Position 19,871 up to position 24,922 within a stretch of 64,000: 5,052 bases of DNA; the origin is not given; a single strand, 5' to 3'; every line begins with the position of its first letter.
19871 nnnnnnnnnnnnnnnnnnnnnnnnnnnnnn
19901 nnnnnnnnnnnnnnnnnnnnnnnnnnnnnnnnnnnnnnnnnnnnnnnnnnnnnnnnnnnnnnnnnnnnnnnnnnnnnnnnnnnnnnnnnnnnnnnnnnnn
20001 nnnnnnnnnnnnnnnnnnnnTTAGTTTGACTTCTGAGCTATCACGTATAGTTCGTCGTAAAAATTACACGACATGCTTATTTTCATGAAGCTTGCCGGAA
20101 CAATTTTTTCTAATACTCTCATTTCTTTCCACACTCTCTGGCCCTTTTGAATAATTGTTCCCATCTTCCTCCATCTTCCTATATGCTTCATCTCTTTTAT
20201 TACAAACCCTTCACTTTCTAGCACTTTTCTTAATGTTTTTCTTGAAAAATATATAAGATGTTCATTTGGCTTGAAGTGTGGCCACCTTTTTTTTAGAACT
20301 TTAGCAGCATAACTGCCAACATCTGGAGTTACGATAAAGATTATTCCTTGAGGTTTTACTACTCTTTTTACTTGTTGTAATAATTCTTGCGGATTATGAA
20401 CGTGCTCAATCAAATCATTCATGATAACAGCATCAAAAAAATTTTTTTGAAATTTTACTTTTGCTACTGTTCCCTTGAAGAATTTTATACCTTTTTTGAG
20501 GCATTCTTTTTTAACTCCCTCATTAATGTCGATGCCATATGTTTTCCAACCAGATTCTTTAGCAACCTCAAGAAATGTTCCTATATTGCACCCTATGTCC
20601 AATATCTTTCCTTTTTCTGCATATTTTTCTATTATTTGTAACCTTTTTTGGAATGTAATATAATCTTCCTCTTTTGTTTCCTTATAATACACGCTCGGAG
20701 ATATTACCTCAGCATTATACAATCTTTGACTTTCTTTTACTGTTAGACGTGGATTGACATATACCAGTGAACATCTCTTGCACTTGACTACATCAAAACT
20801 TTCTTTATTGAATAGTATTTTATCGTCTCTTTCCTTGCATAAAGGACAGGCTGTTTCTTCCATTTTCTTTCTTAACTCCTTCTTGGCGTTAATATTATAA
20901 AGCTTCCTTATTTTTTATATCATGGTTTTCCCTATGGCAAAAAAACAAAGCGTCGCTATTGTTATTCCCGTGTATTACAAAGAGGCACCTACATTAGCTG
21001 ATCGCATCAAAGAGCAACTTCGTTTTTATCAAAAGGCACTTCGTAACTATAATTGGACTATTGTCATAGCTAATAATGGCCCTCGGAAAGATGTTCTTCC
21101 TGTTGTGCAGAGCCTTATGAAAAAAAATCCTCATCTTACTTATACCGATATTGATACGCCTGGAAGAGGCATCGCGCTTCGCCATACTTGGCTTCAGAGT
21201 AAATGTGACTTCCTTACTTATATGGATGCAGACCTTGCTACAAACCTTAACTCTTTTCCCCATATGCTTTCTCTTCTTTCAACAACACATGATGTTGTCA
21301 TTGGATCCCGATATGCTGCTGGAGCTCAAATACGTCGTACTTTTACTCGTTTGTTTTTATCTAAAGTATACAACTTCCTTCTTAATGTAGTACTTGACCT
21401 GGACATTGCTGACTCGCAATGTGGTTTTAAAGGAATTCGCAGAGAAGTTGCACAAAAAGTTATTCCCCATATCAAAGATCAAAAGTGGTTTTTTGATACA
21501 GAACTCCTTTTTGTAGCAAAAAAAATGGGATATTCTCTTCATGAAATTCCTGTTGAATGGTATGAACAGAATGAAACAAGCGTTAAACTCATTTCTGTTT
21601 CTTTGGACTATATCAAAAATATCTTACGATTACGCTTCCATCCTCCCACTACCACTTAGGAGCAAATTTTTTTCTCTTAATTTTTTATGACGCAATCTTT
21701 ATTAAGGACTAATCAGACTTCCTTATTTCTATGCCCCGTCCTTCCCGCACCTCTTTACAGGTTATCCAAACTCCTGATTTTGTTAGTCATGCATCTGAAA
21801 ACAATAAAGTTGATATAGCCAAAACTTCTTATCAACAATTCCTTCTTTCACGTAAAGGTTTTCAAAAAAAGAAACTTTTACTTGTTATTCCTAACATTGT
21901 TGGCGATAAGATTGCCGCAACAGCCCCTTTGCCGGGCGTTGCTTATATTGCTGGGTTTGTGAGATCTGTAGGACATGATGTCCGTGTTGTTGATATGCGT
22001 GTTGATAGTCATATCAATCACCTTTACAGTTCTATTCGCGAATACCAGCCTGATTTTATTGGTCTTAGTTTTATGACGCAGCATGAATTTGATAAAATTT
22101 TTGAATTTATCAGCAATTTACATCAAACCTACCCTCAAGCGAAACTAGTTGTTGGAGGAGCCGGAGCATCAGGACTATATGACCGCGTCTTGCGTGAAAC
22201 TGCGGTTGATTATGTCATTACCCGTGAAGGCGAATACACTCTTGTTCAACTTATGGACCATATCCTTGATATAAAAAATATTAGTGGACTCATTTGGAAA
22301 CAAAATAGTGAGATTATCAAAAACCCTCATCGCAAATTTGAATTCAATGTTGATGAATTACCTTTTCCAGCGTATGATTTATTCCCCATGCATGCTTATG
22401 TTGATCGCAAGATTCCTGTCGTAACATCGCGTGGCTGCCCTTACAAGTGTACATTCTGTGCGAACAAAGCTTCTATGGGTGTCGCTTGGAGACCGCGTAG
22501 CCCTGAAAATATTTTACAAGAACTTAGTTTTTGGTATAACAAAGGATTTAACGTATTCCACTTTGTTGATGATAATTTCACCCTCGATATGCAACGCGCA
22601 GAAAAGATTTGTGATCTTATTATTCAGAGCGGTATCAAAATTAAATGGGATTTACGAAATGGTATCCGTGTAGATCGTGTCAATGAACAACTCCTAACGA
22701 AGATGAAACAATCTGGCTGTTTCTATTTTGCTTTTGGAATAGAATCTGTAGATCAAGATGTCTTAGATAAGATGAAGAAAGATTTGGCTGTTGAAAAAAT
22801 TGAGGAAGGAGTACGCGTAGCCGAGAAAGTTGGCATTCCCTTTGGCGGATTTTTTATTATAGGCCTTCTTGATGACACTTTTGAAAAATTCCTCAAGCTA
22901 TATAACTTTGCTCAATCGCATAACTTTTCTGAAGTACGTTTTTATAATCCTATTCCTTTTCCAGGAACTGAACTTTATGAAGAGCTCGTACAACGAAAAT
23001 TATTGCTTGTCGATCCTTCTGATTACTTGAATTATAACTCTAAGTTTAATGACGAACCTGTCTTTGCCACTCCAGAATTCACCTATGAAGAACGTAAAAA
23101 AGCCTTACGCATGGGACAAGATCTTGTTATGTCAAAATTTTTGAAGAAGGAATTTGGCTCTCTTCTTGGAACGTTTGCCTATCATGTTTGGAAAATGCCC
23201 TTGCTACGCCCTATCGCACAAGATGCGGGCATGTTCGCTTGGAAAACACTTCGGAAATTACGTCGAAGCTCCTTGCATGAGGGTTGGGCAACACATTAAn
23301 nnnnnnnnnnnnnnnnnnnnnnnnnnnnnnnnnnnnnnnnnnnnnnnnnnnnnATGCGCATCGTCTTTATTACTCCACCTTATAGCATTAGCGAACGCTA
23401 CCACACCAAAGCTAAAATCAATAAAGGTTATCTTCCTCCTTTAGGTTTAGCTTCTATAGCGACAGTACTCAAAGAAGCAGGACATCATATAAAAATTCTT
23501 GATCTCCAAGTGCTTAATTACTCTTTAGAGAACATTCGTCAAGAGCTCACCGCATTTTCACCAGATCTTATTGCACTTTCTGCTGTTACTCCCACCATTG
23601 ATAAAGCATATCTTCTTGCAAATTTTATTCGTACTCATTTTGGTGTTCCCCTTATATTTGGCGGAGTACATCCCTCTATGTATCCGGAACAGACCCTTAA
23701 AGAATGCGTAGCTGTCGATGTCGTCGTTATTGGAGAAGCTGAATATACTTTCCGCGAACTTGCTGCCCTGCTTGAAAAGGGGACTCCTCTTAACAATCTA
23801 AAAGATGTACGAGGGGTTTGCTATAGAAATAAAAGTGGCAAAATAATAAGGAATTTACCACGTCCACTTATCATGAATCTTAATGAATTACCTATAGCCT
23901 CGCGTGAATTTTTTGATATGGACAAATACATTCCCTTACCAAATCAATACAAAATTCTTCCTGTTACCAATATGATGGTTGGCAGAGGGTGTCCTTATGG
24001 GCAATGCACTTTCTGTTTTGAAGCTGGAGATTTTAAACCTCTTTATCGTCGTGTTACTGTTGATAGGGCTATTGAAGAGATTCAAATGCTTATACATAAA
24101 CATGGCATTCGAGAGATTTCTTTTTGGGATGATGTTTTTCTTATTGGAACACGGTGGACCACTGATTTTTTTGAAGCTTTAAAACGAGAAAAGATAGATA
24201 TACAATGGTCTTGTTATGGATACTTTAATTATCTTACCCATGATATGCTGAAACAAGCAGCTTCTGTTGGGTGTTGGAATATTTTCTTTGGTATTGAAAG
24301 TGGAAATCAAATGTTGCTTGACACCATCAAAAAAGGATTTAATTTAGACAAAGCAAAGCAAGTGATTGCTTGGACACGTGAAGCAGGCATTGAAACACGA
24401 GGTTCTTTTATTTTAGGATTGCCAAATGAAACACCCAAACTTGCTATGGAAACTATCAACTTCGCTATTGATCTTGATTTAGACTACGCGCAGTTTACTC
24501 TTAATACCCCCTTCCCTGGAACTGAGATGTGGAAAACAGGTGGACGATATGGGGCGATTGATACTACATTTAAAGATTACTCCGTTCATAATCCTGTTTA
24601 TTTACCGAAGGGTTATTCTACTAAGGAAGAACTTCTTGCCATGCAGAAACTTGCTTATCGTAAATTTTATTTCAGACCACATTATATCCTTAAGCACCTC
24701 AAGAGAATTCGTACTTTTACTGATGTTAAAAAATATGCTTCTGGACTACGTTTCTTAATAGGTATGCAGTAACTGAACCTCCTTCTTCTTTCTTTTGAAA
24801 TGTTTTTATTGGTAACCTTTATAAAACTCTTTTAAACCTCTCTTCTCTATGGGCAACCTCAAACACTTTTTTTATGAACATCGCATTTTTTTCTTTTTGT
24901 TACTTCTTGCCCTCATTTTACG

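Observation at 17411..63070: ~46-kb protein-glycosylation island: AglB, GlcNAc-1-P transferase, ~20 glycosyltransferases, two flippases, three Dol-P-sugar synthases paired with GT-C enzymes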

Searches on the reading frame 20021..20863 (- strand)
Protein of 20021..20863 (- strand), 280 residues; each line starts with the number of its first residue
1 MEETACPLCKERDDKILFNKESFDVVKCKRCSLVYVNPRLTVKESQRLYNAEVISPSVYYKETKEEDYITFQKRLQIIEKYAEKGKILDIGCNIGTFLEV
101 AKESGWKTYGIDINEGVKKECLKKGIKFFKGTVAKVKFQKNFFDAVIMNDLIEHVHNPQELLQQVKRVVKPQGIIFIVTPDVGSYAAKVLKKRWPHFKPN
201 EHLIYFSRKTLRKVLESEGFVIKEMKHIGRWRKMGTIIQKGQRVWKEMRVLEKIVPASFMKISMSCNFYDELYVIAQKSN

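Call 3: search_protein_families(library=pfam, proteins=[window:20021-20863:-], max_evalue=0.001)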
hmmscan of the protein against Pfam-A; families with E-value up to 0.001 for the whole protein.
window:20021-20863:- (280 aa): 10 families
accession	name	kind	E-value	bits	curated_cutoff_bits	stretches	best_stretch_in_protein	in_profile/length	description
PF13489.12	Methyltransf_23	-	4.9e-29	101.6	27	1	73-222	12-161/164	Methyltransferase domain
PF08241.18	Methyltransf_11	-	3.4e-21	76.1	21.2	1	88-177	1-95/95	Methyltransferase domain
PF13649.12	Methyltransf_25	-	1.9e-15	57.8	27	1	87-173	1-97/97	Methyltransferase domain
PF07021.18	MetW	-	2.3e-14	53.9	21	1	77-174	6-107/193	Methionine biosynthesis protein MetW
PF13847.12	Methyltransf_31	-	4.7e-13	49.5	27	1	85-186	5-114/145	Methyltransferase domain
PF08242.18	Methyltransf_12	-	1.8e-12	48.3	30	1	88-175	1-98/98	Methyltransferase domain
PF01728.25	FtsJ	-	5.8e-06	26.8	24.1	1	73-173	8-122/181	FtsJ-like methyltransferase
PF03141.22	Methyltransf_29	-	0.00013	21.2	23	0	67-194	100-234/506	Putative S-adenosyl-L-methionine-dependent methyltransferase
PF01555.25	N6_N4_Mtase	-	0.00014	22.3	26.7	0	159-208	33-83/221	DNA methylase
PF01209.24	Ubie_methyltran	-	0.00015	21.6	20.1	1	85-178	49-152/233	ubiE/COQ5 methyltransferase family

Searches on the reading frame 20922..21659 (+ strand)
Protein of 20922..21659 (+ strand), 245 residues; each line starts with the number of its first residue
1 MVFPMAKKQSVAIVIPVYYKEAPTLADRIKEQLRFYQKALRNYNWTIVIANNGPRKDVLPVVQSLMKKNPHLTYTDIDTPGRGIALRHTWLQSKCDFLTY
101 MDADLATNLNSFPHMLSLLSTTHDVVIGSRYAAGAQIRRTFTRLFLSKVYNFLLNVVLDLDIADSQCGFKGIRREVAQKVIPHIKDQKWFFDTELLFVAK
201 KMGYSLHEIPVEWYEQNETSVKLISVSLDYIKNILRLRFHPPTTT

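Call 3: search_protein_families(library=pfam, proteins=[window:20922-21659:+], max_evalue=0.001)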
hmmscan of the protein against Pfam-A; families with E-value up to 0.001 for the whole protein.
window:20922-21659:+ (245 aa): 2 families
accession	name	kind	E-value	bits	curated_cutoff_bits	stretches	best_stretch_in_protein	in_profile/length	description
PF00535.33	Glycos_transf_2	-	1.5e-18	67.7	23.3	1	13-180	2-167/168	Glycosyl transferase family 2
PF10111.15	Glyco_tranf_2_2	-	4.7e-06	26.7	27.3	1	13-120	2-107/276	Glycosyltransferase like family 2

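Call 17: search_protein_families(library=ncbifam, proteins=[window:20922-21659:+], max_evalue=0.00001)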
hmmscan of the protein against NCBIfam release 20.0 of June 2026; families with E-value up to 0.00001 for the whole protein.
window:20922-21659:+ (245 aa): 4 families
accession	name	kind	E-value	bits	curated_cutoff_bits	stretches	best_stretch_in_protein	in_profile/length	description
NF047588.1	GlcsyltransPgfSStrep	equivalog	5.6e-10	38.9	500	1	11-181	3-168/308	glycosyltransferase PgfS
NF041391.1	DPhHxTase_Halo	equivalog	1.5e-09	37.1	375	1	80-234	54-205/213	dolichyl-phosphate hexose transferase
TIGR03937.1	PgaC_IcaA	equivalog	3.2e-07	29.7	422.3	1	5-124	41-155/407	poly-beta-1,6-N-acetyl-D-glucosamine synthase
NF007986.1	PRK10714.1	equivalog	2.4e-06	26.8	529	1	8-229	5-221/316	undecaprenyl-phosphate 4-deoxy-4-formamido-L-arabinose transferase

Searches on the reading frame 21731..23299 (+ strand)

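Call 3: search_protein_families(library=pfam, proteins=[window:21731-23299:+], max_evalue=0.001)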
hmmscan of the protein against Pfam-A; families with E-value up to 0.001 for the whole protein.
window:21731-23299:+ (522 aa): 2 families
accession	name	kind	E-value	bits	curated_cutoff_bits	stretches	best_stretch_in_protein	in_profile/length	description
PF04055.27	Radical_SAM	-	1.2e-23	84.6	29.5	1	230-394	1-166/166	Radical SAM superfamily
PF02310.24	B12-binding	-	2.5e-20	72.9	32.1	1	56-174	3-120/121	B12 binding domain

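Call 18: search_protein_families(library=ncbifam, proteins=[window:21731-23299:+], max_evalue=0.0001)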
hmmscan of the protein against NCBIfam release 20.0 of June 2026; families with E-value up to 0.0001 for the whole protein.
window:21731-23299:+ (522 aa): 24 families
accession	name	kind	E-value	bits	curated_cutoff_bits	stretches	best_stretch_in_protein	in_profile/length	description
TIGR02026.1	BchE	equivalog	1.1e-43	149.8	481.35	1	50-435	3-401/497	magnesium-protoporphyrin IX monomethyl ester anaerobic oxidative cyclase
NF038361.1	rSAM_Sden_1168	equivalog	2.2e-40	138.7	575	1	23-423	39-477/560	Sden_1168 family B12-binding radical SAM P-methyltransferase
TIGR03471.1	HpnJ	equivalog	2.4e-38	132.2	577.6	1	118-427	79-395/472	hopanoid biosynthesis associated radical SAM protein HpnJ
TIGR04367.1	HpnR_B12_rSAM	equivalog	8.7e-36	123.5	650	1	69-419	24-373/490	hopanoid C-3 methylase HpnR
TIGR04385.1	B12_rSAM_cofa1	equivalog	1.3e-35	123.5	450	1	66-383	20-350/438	B12 lower ligand biosynthesis radical SAM protein BzaD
NF050148.1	rSAM_ApyD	equivalog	8.6e-35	120.2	750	1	73-385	31-354/645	RiPP biosynthesis radical SAM protein ApyD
TIGR04479.1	bcpD_PhpK_rSAM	subfamily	7.5e-34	116.9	600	1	67-386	72-398/504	PhpK family radical SAM P-methyltransferase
TIGR04072.2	rSAM_ladder_B12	equivalog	1.6e-32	112.8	360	1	69-420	20-378/443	lipid biosynthesis B12-binding/radical SAM protein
TIGR04014.1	B12_SAM_MJ_0865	equivalog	3.3e-29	102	360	1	73-421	17-360/434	methyl-coenzyme M reductase glutamine C-methyltransferase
TIGR03975.1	rSAM_ocin_1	subfamily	2e-25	89.3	281.85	1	86-352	108-385/606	RiPP maturation radical SAM C-methyltransferase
TIGR04013.1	B12_SAM_MJ_1487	hypoth_equivalog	8e-25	87.5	251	1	98-280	34-204/382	TIGR04013 family B12-binding domain/radical SAM domain-containing protein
NF033070.1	rSAM_AprD4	equivalog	4.4e-22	78.6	500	1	71-462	46-427/456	AprD4 family radical SAM diol-dehydratase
NF033712.0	B12_rSAM_KedN5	subfamily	3.4e-21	75.1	700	1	83-418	38-390/624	KedN5 family methylcobalamin-dependent radical SAM C-methyltransferase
TIGR04295.1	B12_rSAM_oligo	hypoth_equivalog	3.1e-20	72.3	400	1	73-386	31-351/422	TIGR04295 family B12-binding domain-containing radical SAM protein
NF040542.1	rSAM_RCCLKC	equivalog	2.6e-19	69.7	450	1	91-399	34-352/423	arsinothricin biosynthesis radical SAM protein ArsL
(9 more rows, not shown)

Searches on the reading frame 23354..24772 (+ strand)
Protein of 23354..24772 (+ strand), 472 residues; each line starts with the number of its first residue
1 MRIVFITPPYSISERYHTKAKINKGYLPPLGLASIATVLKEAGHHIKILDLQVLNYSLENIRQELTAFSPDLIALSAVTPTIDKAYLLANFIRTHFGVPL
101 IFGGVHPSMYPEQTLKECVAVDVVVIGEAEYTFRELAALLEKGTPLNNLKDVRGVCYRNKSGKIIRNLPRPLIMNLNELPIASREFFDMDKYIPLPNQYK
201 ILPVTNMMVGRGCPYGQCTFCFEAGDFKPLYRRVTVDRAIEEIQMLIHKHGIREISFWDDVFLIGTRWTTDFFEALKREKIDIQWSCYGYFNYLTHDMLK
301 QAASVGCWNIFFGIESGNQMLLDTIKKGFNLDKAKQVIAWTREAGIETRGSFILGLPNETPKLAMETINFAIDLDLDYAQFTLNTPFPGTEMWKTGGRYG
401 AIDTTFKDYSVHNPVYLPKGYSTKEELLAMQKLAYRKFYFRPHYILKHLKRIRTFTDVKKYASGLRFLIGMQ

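Call 3: search_protein_families(library=pfam, proteins=[window:23354-24772:+], max_evalue=0.001)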
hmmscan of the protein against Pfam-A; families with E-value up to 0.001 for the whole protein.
window:23354-24772:+ (472 aa): 3 families
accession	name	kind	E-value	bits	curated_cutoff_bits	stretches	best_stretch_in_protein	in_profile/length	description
PF02310.24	B12-binding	-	7.5e-25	87.6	32.1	1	24-137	9-121/121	B12 binding domain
PF04055.27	Radical_SAM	-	6.3e-20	72.4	29.5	1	209-371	3-166/166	Radical SAM superfamily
PF08497.15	Radical_SAM_N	-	0.00035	20.4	25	1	88-161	116-201/301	Radical SAM N-terminal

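Call 18: search_protein_families(library=ncbifam, proteins=[window:23354-24772:+], max_evalue=0.0001)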
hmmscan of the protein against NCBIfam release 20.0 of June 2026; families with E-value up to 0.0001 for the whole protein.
window:23354-24772:+ (472 aa): 21 families
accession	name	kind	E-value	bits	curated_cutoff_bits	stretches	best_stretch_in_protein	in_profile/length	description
TIGR02026.1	BchE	equivalog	6.6e-58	196.8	481.35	1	2-449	1-437/497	magnesium-protoporphyrin IX monomethyl ester anaerobic oxidative cyclase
TIGR03471.1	HpnJ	equivalog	2.1e-57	195.1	577.6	1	13-453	19-447/472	hopanoid biosynthesis associated radical SAM protein HpnJ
NF050148.1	rSAM_ApyD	equivalog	4.8e-46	157.4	750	1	28-406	24-403/645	RiPP biosynthesis radical SAM protein ApyD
NF038361.1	rSAM_Sden_1168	equivalog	4.1e-31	108.1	575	1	24-402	80-479/560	Sden_1168 family B12-binding radical SAM P-methyltransferase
TIGR04367.1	HpnR_B12_rSAM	equivalog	2e-30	105.8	650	1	27-411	20-387/490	hopanoid C-3 methylase HpnR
TIGR04072.2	rSAM_ladder_B12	equivalog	3.7e-30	104.9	360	2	204-374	180-349/443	lipid biosynthesis B12-binding/radical SAM protein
TIGR04385.1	B12_rSAM_cofa1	equivalog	1.8e-29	103.2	450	1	26-370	17-360/438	B12 lower ligand biosynthesis radical SAM protein BzaD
NF033070.1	rSAM_AprD4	equivalog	3.7e-28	98.6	500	1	175-416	169-410/456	AprD4 family radical SAM diol-dehydratase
TIGR04479.1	bcpD_PhpK_rSAM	subfamily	6.4e-28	97.4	600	1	17-371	60-406/504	PhpK family radical SAM P-methyltransferase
TIGR04014.1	B12_SAM_MJ_0865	equivalog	6.9e-28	97.6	360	1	34-393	16-355/434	methyl-coenzyme M reductase glutamine C-methyltransferase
TIGR03975.1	rSAM_ocin_1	subfamily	9.9e-28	97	281.85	1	53-362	112-418/606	RiPP maturation radical SAM C-methyltransferase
TIGR04013.1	B12_SAM_MJ_1487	hypoth_equivalog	6.6e-26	91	251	2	54-255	31-200/382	TIGR04013 family B12-binding domain/radical SAM domain-containing protein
NF033712.0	B12_rSAM_KedN5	subfamily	5.3e-24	84.4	700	1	46-262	39-251/624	KedN5 family methylcobalamin-dependent radical SAM C-methyltransferase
TIGR04295.1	B12_rSAM_oligo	hypoth_equivalog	1.1e-21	77.1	400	1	29-320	25-307/422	TIGR04295 family B12-binding domain-containing radical SAM protein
TIGR04190.1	B12_SAM_Ta0216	equivalog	9.2e-17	60.8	500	1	29-378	37-398/554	TIGR04190 family B12-binding domain/radical SAM domain protein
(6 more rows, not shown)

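Call 26: search_solved_structures(query=A2, max_evalue=0.00001)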
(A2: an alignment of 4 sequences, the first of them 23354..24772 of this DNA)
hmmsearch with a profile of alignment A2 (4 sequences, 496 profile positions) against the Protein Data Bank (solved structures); distinct sequences matched with E-value up to 0.00001: 11.
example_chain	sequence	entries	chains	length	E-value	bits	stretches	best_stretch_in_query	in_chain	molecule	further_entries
6fd2_B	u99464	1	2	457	2.1e-42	148.9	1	170-407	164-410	Putative apramycin biosynthetic oxidoreductase 4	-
9ccb_A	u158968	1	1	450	5.5e-33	117.8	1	64-388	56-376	Radical SAM core domain-containing protein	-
5ul2_A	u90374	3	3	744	1e-32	116.9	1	33-364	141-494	OxsB protein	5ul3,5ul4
9n1b_A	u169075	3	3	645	7.9e-22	81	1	57-266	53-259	Radical SAM protein | Radical SAM enzyme CysS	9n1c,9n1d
6wte_A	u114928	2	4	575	7.3e-19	71.2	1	14-367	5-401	B12-binding domain-containing protein | Tryptophan-C2-methyltransferase containing B12-binding domain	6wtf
7kdx_A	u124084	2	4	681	8.4e-18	67.7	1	68-358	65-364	Methyltransferase TokK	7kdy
4jc0_A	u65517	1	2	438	1.9e-10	43.5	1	196-371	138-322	Ribosomal protein S12 methylthiotransferase RimO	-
2qgq_A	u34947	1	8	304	2.1e-09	40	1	202-371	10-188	Protein TM_1862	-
6iaz_A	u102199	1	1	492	2.8e-06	29.7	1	266-388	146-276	Histone acetyltransferase, ELP3 family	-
6ia8_A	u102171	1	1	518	3e-06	29.6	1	206-388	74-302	Histone acetyltransferase, ELP3 family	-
6iad_A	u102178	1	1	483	3.1e-06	29.6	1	275-388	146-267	Histone acetyltransferase, ELP3 family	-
